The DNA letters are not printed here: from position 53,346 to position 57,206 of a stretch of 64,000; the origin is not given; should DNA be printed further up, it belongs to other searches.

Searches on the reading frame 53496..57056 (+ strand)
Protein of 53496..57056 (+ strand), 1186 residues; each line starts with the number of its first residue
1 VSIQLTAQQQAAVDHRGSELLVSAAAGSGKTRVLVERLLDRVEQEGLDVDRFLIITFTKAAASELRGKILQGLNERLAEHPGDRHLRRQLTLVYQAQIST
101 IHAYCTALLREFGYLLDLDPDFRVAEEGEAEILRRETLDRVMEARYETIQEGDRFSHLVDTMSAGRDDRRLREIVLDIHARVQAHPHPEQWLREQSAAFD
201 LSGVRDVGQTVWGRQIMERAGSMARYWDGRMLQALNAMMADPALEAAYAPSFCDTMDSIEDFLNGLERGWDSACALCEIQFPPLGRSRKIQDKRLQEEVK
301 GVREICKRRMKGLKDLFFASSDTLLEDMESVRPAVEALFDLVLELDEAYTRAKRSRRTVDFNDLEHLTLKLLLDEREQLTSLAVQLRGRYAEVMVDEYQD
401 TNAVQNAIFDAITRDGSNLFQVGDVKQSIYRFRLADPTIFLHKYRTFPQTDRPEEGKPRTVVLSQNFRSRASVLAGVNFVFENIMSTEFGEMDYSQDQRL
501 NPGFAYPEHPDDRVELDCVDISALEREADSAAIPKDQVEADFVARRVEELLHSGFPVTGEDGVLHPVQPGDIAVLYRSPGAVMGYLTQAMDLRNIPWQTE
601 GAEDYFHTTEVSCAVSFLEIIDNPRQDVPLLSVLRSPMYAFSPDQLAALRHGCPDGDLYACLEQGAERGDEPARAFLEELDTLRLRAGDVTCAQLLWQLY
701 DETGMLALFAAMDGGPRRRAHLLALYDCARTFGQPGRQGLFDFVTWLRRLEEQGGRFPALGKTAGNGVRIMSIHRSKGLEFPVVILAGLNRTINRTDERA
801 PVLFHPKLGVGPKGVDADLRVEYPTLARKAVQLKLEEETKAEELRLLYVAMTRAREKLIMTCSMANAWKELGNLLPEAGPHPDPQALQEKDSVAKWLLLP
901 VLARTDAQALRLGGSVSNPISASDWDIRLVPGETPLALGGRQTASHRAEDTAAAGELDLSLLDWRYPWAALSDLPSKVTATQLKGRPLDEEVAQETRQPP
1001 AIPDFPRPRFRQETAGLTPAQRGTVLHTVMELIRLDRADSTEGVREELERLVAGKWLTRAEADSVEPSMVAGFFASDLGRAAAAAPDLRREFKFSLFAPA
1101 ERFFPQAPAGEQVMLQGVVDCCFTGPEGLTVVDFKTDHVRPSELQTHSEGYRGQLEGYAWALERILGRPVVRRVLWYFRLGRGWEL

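Call 93: search_protein_families(library=pfam, proteins=[window:53496-57056:+], max_evalue=0.00001)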
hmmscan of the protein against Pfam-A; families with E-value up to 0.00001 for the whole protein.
window:53496-57056:+ (1186 aa): 6 families
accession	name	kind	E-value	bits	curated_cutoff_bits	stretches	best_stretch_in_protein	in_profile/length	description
PF00580.27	UvrD-helicase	-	1.5e-56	192.5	23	1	5-448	1-271/271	UvrD/REP helicase N-terminal domain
PF13361.12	UvrD_C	-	2.6e-23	83.4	25.6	1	766-863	285-348/350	UvrD-like helicase C-terminal domain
PF13245.12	AAA_19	-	6.9e-15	55.9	25.1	1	9-433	1-134/134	AAA domain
PF13538.12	UvrD_C_2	-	4.3e-12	46.1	27.4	0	768-792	2-26/52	UvrD-like helicase C-terminal domain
PF12705.13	PDDEXK_1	-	1e-10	42.4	22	1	1013-1178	28-189/247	PD-(D/E)XK nuclease superfamily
PF01443.25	Viral_helicase1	-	2.7e-06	27.8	21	0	21-68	2-45/228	Viral superfamily 1 RNA helicase core domain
